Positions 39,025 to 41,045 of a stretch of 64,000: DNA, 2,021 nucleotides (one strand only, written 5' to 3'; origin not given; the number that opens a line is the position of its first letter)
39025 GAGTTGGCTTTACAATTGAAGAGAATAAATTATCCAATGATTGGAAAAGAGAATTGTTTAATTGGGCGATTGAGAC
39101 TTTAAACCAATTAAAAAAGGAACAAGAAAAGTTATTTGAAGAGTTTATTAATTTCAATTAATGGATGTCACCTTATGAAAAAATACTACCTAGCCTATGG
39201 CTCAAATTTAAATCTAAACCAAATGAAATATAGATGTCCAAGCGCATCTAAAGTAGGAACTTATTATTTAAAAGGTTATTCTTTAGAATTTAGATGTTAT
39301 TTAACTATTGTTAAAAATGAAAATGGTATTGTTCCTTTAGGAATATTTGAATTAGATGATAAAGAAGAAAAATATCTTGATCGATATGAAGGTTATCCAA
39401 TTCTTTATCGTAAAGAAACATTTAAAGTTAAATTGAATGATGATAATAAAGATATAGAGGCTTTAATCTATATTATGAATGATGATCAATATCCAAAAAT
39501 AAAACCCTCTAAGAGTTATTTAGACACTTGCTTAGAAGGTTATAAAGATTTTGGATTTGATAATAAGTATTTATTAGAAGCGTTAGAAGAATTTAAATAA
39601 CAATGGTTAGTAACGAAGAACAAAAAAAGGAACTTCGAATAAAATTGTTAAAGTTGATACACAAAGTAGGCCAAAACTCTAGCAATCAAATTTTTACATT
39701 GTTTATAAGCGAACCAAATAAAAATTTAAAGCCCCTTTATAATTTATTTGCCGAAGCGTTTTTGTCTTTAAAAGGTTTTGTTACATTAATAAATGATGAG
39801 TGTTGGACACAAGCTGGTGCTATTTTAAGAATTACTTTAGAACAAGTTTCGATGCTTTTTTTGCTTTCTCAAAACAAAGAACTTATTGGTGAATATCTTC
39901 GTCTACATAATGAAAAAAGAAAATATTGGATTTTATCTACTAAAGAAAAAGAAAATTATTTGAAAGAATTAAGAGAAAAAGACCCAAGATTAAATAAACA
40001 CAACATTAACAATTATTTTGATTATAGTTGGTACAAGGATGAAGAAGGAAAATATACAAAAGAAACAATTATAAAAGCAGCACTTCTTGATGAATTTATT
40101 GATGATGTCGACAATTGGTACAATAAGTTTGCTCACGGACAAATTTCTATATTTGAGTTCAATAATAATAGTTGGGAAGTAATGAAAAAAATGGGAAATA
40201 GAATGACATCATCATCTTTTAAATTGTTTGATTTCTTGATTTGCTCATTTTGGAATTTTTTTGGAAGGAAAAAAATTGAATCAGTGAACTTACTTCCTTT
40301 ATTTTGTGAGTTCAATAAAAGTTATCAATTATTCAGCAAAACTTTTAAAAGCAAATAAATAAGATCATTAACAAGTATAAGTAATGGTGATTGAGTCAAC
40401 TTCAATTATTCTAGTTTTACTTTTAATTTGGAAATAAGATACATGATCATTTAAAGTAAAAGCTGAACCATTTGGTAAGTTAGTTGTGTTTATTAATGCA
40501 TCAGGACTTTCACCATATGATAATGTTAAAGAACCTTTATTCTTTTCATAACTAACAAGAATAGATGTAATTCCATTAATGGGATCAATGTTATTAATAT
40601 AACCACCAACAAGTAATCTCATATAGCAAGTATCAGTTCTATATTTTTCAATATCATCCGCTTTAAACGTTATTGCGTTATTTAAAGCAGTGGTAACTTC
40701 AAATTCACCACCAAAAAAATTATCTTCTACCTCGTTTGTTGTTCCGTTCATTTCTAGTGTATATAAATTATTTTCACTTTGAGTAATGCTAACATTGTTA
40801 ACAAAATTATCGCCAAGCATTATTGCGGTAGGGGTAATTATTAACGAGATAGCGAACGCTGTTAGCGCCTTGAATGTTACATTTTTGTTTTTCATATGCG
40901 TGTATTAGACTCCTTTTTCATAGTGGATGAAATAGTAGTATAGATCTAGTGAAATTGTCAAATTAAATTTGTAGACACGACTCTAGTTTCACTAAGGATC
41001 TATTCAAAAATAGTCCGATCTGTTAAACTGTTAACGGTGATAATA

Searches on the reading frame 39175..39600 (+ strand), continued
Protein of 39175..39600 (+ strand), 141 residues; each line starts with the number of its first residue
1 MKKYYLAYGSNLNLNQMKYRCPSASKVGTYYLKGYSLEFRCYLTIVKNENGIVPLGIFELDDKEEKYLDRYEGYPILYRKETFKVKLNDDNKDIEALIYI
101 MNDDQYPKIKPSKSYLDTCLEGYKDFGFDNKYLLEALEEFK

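Call 55: search_solved_structures(query=A3, max_evalue=0.01)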
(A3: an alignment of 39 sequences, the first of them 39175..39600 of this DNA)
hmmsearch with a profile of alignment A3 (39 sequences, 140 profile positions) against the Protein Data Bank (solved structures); distinct sequences matched with E-value up to 0.01: 7.
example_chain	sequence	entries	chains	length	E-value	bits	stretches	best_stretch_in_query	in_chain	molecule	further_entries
2pn7_A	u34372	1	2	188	8.1e-12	48.5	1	4-130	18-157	human gamma-glutamyl cyclotransferase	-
2i5t_A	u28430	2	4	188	8.1e-12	48.5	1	4-130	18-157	Protein C7orf24 | Uncharacterized protein C7orf24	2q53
3cry_A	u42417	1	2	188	5e-11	46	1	4-130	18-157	Gamma-glutamyl cyclotransferase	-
2rbh_A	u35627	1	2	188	9.1e-11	45.1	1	4-130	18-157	Gamma-glutamyl cyclotransferase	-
2qik_A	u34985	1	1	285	0.0035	20.6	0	3-109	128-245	UPF0131 protein ykqA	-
2kl2_A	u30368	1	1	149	0.0057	19.9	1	50-89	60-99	AIG2-like domain-containing protein 1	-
1vkb_A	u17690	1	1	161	0.0066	19.7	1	50-89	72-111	hypothetical protein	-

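Call 70: search_protein_families(library=pfam, proteins=[L009:2-817:+, L011:46-834:+, L251:6600-6935:-, L251:5211-5996:+, L252:2494-3672:+], max_evalue=0.05)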
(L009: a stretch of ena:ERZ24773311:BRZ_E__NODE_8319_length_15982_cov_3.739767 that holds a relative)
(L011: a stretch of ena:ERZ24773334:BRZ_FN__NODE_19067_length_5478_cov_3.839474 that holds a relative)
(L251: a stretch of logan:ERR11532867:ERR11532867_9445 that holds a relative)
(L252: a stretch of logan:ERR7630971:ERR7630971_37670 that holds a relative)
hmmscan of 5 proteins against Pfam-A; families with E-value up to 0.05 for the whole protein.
L009:2-817:+ (271 aa): 0 families

L011:46-834:+ (262 aa): 0 families

L251:6600-6935:- (111 aa): 0 families

L251:5211-5996:+ (261 aa): 5 families
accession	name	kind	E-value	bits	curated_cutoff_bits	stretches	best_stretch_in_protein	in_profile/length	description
PF17726.7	DpnI_C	-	1.9e-28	98.8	23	1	190-256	3-70/70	Dam-replacing HTH domain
PF13091.12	PLDc_2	-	1.7e-16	60.7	27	1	15-136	3-131/132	PLD-like domain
PF09565.16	RE_NgoFVII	-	4.7e-10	39.5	23.8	1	79-143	86-155/162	NgoFVII restriction endonuclease N-terminal PLD domain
PF00614.28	PLDc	-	0.019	15.4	21.9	1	86-106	5-25/28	Phospholipase D Active site motif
PF21980.2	MksE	-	0.039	14.8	27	0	195-255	97-150/163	Condensin complex protein MksE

L252:2494-3672:+ (392 aa): 1 family
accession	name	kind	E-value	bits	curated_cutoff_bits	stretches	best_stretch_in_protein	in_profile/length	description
PF09563.16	RE_LlaJI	-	1e-30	107.6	23.6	1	23-345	10-344/365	LlaJI restriction endonuclease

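Call 71: search_protein_families(library=padloc, proteins=[L009:2-817:+, L011:46-834:+, L251:2770-5124:+, L251:5211-5996:+, L252:648-2504:+, L252:2494-3672:+, L252:4097-4855:+], max_evalue=0.01)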
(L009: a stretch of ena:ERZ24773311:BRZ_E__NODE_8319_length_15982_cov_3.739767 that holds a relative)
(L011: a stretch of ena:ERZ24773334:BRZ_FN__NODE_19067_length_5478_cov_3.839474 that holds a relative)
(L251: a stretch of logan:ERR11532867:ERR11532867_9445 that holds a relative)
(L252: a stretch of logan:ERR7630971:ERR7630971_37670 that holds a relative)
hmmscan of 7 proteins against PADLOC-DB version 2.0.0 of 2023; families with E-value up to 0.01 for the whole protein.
L009:2-817:+ (271 aa): 0 families

L011:46-834:+ (262 aa): 0 families

L251:2770-5124:+ (784 aa): 17 families
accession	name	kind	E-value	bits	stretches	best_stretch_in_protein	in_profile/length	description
PDLC02693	Orf5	-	2.7e-39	133.6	1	18-617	1-542/543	Orf5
PDLC04154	HEC-06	-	1.2e-38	131.1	1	11-617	9-564/569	-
PDLC04155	HEC-06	-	3.8e-35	119.4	1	12-617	8-558/562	-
PDLC02687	Orf5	-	1.6e-34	117.6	1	14-597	6-538/543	Orf5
PDLC04157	HEC-06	-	2.2e-34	117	1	12-617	10-555/558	-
PDLC02695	Orf5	-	1.1e-30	104.6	1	14-612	8-596/601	Orf5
PDLC02700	Orf5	-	4.9e-29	99.5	2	17-299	4-270/555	Orf5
PDLC02691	Orf5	-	3.9e-24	83.2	1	16-617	10-579/579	Orf5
PDLC02701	Orf5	-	1.4e-20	71.4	2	13-342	7-333/596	Orf5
PDLC02689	Orf5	-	5.3e-20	69.5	1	24-617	17-556/558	Orf5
PDLC02690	Orf5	-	3.6e-17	60.4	1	18-305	2-262/531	Orf5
PDLC02692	Orf5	-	9.4e-16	55.6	1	25-617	7-556/558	Orf5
PDLC02792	SspE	-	2.2e-13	47.5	2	22-117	20-121/771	SspE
PDLC03655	mREase_IV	-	2.8e-12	43.9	1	13-111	5-103/629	Type IV methyl-directed restriction enzyme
PDLC02694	Orf5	-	3e-07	27.5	1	16-611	8-567/574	Orf5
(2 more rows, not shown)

L251:5211-5996:+ (261 aa): 31 families (the best 25 are shown)
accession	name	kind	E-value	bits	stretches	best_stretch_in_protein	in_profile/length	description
PDLC03207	mREase_II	-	6.5e-22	76.1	1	185-257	182-255/256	Type II methyl-directed restriction enzyme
PDLC02599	DrmC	-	8.3e-19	65.8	1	21-159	22-156/387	DrmC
PDLC02614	DrmC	-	2.5e-14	51.4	1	17-137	30-151/153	DrmC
PDLC02585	DrmC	-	1.3e-13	49.1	1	76-141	184-249/253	DrmC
PDLC02607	DrmC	-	1.5e-11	42.1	1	77-140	193-257/265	DrmC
PDLC02606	DrmC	-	3e-11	41.4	1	76-141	113-178/182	DrmC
PDLC02595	DrmC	-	2e-10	38.9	1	81-141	204-263/269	DrmC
PDLC02616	DrmC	-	3.1e-10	38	1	6-141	79-220/224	DrmC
PDLC02587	DrmC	-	7.4e-10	36.3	1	83-141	202-260/267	DrmC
PDLC03829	ZacB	-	9.7e-10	35.9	1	19-137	225-347/586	-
PDLC02588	DrmC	-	2.4e-09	35.2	1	82-139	189-246/256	DrmC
PDLC02589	DrmC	-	2.4e-09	34.7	1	76-140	194-257/264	DrmC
PDLC02597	DrmC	-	2.9e-09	35.1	1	85-124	184-223/242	DrmC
PDLC02602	DrmC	-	5.9e-09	33.4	1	82-171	194-281/381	DrmC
PDLC02591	DrmC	-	9.3e-09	32.8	1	83-140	197-254/260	DrmC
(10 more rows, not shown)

L252:648-2504:+ (618 aa): 2 families
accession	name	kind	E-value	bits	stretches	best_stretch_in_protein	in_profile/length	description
PDLC03547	REase_II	-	1.8e-70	236.2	1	298-570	254-537/585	Type II restriction enzyme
PDLC03448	REase_II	-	4.1e-43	145.6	2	367-571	595-822/857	Type II restriction enzyme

L252:2494-3672:+ (392 aa): 2 families
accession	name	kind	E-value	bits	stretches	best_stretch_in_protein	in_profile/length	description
PDLC03549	REase_II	-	2.3e-34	117.1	1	12-374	20-394/414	Type II restriction enzyme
PDLC03447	REase_II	-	2.4e-07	28.1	1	51-244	114-318/490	Type II restriction enzyme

L252:4097-4855:+ (252 aa): 0 families

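Call 79: search_protein_families(library=pfam, alignment_id=A6, max_evalue=0.001)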
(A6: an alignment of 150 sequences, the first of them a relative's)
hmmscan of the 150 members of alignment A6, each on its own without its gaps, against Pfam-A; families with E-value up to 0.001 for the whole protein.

A. member 1, L091:3421-4335:+ (304 aa): 1 family
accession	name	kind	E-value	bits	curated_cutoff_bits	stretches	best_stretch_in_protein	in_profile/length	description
PF12224.13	Amidoligase_2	-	2.9e-72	243.9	22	1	31-266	3-244/245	Putative amidoligase enzyme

B. families by the number of members that match (of 150 scanned): 16 families
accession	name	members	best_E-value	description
PF12224.13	Amidoligase_2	60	3.1e-78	Putative amidoligase enzyme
PF20441.4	TerL_nuclease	10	6.9e-53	Terminase large subunit, endonuclease domain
PF03354.21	TerL_ATPase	10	2.5e-23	Terminase large subunit, ATPase domain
PF13306.12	LRR_5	3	1.1e-23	BspA type Leucine rich repeat region (6 copies)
PF03237.21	Terminase_6N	3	8.4e-06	Terminase large subunit, T4likevirus-type, N-terminal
PF24726.1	DUF7678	2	8e-29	Domain of unknown function (DUF7678)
PF14192.12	DUF4314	2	8.2e-29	Domain of unknown function (DUF4314)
PF05119.17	Terminase_4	2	4.5e-26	Phage terminase, small subunit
PF12957.13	DUF3846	1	3e-30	Domain of unknown function (DUF3846)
PF01555.25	N6_N4_Mtase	1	3.9e-27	DNA methylase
PF16468.10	DUF5049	1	7.6e-25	Domain of unknown function (DUF5049)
PF02195.25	ParB_N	1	1.5e-06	ParB N-terminal domain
PF01661.27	Macro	1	5.5e-06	Macro domain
PF03167.25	UDG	1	0.00012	Uracil DNA glycosylase superfamily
PF23931.1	Terminase_6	1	0.00028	Terminase small subunit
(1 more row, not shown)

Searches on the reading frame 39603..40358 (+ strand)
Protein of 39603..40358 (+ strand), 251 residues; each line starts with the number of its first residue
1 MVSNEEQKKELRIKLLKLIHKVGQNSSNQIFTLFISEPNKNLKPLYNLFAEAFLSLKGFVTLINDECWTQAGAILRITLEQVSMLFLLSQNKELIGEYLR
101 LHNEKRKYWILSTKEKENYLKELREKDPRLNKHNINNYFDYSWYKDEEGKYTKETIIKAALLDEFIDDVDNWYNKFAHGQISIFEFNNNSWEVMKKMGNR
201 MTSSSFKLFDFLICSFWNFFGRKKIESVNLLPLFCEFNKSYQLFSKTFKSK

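Call 3: search_protein_families(library=pfam, proteins=[window:39603-40358:+], max_evalue=0.1)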
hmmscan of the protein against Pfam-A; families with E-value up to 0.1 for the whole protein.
window:39603-40358:+ (251 aa): 1 family
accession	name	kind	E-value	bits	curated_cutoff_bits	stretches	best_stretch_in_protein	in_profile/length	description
PF18928.5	DUF5677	-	4.7e-06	27.2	27.1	1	45-179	4-150/166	Family of unknown function (DUF5677)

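Call 4: search_protein_families(library=padloc, proteins=[window:39603-40358:+], max_evalue=0.1)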
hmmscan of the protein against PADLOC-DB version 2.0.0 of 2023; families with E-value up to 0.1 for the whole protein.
window:39603-40358:+ (251 aa): 0 families

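Call 5: search_protein_families(library=ncbifam, proteins=[window:39603-40358:+], max_evalue=0.1)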
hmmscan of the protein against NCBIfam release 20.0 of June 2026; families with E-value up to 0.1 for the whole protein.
window:39603-40358:+ (251 aa): 0 families

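Call 6: search_protein_families(library=phrogs, proteins=[window:39603-40358:+], max_evalue=0.1)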
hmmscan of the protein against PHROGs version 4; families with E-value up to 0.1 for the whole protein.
window:39603-40358:+ (251 aa): 0 families

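Call 53: search_solved_structures(query=window:39603-40358:+, max_evalue=1)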
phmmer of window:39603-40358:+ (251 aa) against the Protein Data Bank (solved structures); distinct sequences matched with E-value up to 1: 13.
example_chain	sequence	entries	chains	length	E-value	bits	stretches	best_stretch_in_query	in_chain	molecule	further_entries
3ey1_A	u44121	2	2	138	0.21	14.8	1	119-195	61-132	Ribonuclease H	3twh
9yjm_A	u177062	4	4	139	0.21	14.8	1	119-195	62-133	Ribonuclease H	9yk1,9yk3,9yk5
1zbf_A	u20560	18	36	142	0.23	14.7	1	119-195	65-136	ribonuclease H-related protein | Ribonuclease H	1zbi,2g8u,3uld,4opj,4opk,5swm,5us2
2r7y_A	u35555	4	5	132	0.27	14.5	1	119-194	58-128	Ribonuclease H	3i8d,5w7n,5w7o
3d0p_A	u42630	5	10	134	0.29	14.4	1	119-195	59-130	Ribonuclease H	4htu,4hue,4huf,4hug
2g8f_A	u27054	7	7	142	0.38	14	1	119-195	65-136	Ribonuclease H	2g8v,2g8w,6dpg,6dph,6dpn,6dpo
2g8h_A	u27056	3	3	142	0.53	13.5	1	119-195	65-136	Ribonuclease H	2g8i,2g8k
6do9_A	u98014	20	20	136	0.54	13.5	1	119-195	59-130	Ribonuclease H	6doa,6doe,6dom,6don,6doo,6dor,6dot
6dpi_A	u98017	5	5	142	0.56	13.4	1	119-195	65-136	Ribonuclease H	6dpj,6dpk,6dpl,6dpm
9yjl_A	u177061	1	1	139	0.57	13.4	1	119-195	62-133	Ribonuclease H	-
6doj_A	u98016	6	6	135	0.59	13.4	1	119-195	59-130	Ribonuclease H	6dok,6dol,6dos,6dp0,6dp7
6dmn_A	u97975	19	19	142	0.6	13.4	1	119-195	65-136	Ribonuclease H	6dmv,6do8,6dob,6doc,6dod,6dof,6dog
6doh_A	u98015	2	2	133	0.75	13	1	119-194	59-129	Ribonuclease H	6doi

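Call 60: find_related_loci(query=window:39603-40358:+, collection=viral_contigs, flank=6000)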
Query window:39603-40358:+ (251 aa) in viral_contigs; peptide patterns used: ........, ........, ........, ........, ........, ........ (x = any residue, [..] = any of these).
10 stretches matched a pattern, but none encodes a relative of the query by tblastn (E <= 1e-3).

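Call 62: search_dna_similar(query=window:39603-40358:+, collection=plasmids, mode=protein, max_evalue=0.001)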
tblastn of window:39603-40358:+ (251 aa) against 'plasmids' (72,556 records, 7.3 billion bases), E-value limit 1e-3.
No match.

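Call 64: predict_structure(protein=window:39603-40358:+)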
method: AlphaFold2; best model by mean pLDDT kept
length: 251 residues; sequences in the alignment: 1
mean_pLDDT: 46.2   pTM: 0.29
mean pLDDT of the five models: 46.2, 43.7, 42.1, 41.6, 38.8
residues with pLDDT >= 90: 0; 70-90: 13; 50-70: 43; < 50: 195
segments of 3 or more residues with pLDDT < 50: 15-99, 140-147, 150-166, 172-174, 176-179, 181-188, 193-251
pLDDT, mean of each block of 10 residues (from residue 1): 59 49 46 41 44 39 39 42 41 47 56 71 71 51 45 44 47 48 48 47 37 36 33 38 37 30
secondary structure, 60 per line:
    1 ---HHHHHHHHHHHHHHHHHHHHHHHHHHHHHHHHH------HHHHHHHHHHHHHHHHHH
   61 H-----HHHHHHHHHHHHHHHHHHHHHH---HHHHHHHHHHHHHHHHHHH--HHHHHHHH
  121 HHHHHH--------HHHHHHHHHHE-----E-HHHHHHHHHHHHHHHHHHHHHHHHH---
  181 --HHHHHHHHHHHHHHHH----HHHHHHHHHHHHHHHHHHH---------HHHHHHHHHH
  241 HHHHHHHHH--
elements in order: H4-36 H43-61 H67-88 H92-110 H113-126 H135-144 H153-177 H183-198 H203-221 H231-249

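Call 70: search_protein_families(library=pfam, proteins=[L251:6600-6935:-, L251:5211-5996:+, L252:2494-3672:+], max_evalue=0.05)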
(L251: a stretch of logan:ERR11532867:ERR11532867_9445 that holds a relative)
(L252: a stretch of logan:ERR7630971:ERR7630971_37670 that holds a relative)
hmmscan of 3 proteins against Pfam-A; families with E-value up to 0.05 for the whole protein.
L251:6600-6935:- (111 aa): 0 families

L251:5211-5996:+ (261 aa): 5 families
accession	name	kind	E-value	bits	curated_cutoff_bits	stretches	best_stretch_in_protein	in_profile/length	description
PF17726.7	DpnI_C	-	1.9e-28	98.8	23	1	190-256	3-70/70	Dam-replacing HTH domain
PF13091.12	PLDc_2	-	1.7e-16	60.7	27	1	15-136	3-131/132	PLD-like domain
PF09565.16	RE_NgoFVII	-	4.7e-10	39.5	23.8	1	79-143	86-155/162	NgoFVII restriction endonuclease N-terminal PLD domain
PF00614.28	PLDc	-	0.019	15.4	21.9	1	86-106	5-25/28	Phospholipase D Active site motif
PF21980.2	MksE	-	0.039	14.8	27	0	195-255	97-150/163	Condensin complex protein MksE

L252:2494-3672:+ (392 aa): 1 family
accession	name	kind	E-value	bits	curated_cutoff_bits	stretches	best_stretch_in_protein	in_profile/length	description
PF09563.16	RE_LlaJI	-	1e-30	107.6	23.6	1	23-345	10-344/365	LlaJI restriction endonuclease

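Call 71: search_protein_families(library=padloc, proteins=[L251:2770-5124:+, L251:5211-5996:+, L252:648-2504:+, L252:2494-3672:+, L252:4097-4855:+], max_evalue=0.01)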
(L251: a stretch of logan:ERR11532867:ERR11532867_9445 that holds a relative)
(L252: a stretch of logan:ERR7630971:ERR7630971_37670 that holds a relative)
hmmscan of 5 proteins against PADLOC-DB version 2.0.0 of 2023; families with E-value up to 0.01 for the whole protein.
L251:2770-5124:+ (784 aa): 17 families
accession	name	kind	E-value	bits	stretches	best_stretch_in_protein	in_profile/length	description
PDLC02693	Orf5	-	2.7e-39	133.6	1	18-617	1-542/543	Orf5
PDLC04154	HEC-06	-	1.2e-38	131.1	1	11-617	9-564/569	-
PDLC04155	HEC-06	-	3.8e-35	119.4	1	12-617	8-558/562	-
PDLC02687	Orf5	-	1.6e-34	117.6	1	14-597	6-538/543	Orf5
PDLC04157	HEC-06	-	2.2e-34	117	1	12-617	10-555/558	-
PDLC02695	Orf5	-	1.1e-30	104.6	1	14-612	8-596/601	Orf5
PDLC02700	Orf5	-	4.9e-29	99.5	2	17-299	4-270/555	Orf5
PDLC02691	Orf5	-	3.9e-24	83.2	1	16-617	10-579/579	Orf5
PDLC02701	Orf5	-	1.4e-20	71.4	2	13-342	7-333/596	Orf5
PDLC02689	Orf5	-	5.3e-20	69.5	1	24-617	17-556/558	Orf5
PDLC02690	Orf5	-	3.6e-17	60.4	1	18-305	2-262/531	Orf5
PDLC02692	Orf5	-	9.4e-16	55.6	1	25-617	7-556/558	Orf5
PDLC02792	SspE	-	2.2e-13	47.5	2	22-117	20-121/771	SspE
PDLC03655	mREase_IV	-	2.8e-12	43.9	1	13-111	5-103/629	Type IV methyl-directed restriction enzyme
PDLC02694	Orf5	-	3e-07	27.5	1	16-611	8-567/574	Orf5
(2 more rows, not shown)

L251:5211-5996:+ (261 aa): 31 families (the best 25 are shown)
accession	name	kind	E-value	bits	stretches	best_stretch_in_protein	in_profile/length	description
PDLC03207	mREase_II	-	6.5e-22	76.1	1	185-257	182-255/256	Type II methyl-directed restriction enzyme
PDLC02599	DrmC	-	8.3e-19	65.8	1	21-159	22-156/387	DrmC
PDLC02614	DrmC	-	2.5e-14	51.4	1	17-137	30-151/153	DrmC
PDLC02585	DrmC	-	1.3e-13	49.1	1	76-141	184-249/253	DrmC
PDLC02607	DrmC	-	1.5e-11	42.1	1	77-140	193-257/265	DrmC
PDLC02606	DrmC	-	3e-11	41.4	1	76-141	113-178/182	DrmC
PDLC02595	DrmC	-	2e-10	38.9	1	81-141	204-263/269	DrmC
PDLC02616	DrmC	-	3.1e-10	38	1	6-141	79-220/224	DrmC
PDLC02587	DrmC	-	7.4e-10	36.3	1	83-141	202-260/267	DrmC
PDLC03829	ZacB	-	9.7e-10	35.9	1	19-137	225-347/586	-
PDLC02588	DrmC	-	2.4e-09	35.2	1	82-139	189-246/256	DrmC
PDLC02589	DrmC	-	2.4e-09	34.7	1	76-140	194-257/264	DrmC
PDLC02597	DrmC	-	2.9e-09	35.1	1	85-124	184-223/242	DrmC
PDLC02602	DrmC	-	5.9e-09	33.4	1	82-171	194-281/381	DrmC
PDLC02591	DrmC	-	9.3e-09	32.8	1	83-140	197-254/260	DrmC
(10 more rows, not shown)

L252:648-2504:+ (618 aa): 2 families
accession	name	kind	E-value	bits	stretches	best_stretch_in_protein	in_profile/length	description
PDLC03547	REase_II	-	1.8e-70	236.2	1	298-570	254-537/585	Type II restriction enzyme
PDLC03448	REase_II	-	4.1e-43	145.6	2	367-571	595-822/857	Type II restriction enzyme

L252:2494-3672:+ (392 aa): 2 families
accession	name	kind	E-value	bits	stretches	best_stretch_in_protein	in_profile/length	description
PDLC03549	REase_II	-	2.3e-34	117.1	1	12-374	20-394/414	Type II restriction enzyme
PDLC03447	REase_II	-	2.4e-07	28.1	1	51-244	114-318/490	Type II restriction enzyme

L252:4097-4855:+ (252 aa): 0 families

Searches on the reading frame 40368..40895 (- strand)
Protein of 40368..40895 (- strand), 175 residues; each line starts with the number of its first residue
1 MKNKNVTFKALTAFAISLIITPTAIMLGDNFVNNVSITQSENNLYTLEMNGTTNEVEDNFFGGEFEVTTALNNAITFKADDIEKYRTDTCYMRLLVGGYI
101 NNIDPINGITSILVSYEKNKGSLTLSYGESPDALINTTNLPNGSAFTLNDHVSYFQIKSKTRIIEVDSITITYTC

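Call 3: search_protein_families(library=pfam, proteins=[window:40368-40895:-], max_evalue=0.1)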
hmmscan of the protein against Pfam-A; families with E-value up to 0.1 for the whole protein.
window:40368-40895:- (175 aa): 1 family
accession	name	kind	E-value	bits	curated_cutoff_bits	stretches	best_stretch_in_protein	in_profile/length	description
PF24907.1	SIBA-E_N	-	0.044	14.2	28.1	1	4-96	14-103/119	Integrin beta-like protein A-E, N-terminal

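Call 4: search_protein_families(library=padloc, proteins=[window:40368-40895:-], max_evalue=0.1)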
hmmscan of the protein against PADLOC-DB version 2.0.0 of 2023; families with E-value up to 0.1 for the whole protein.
window:40368-40895:- (175 aa): 0 families

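Call 5: search_protein_families(library=ncbifam, proteins=[window:40368-40895:-], max_evalue=0.1)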
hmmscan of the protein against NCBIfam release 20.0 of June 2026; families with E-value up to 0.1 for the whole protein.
window:40368-40895:- (175 aa): 1 family
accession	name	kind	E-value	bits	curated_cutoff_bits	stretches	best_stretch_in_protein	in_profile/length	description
NF038126.1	PEP_CTERM_FxDxF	subfamily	0.023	14.9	50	1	2-68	73-140/165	FxDxF family PEP-CTERM protein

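Call 6: search_protein_families(library=phrogs, proteins=[window:40368-40895:-], max_evalue=0.1)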
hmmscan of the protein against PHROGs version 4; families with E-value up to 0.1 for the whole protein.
window:40368-40895:- (175 aa): 1 family
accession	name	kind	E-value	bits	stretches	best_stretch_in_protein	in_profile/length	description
phrog_9374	-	unknown function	0.011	16.6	0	106-129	9-32/59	-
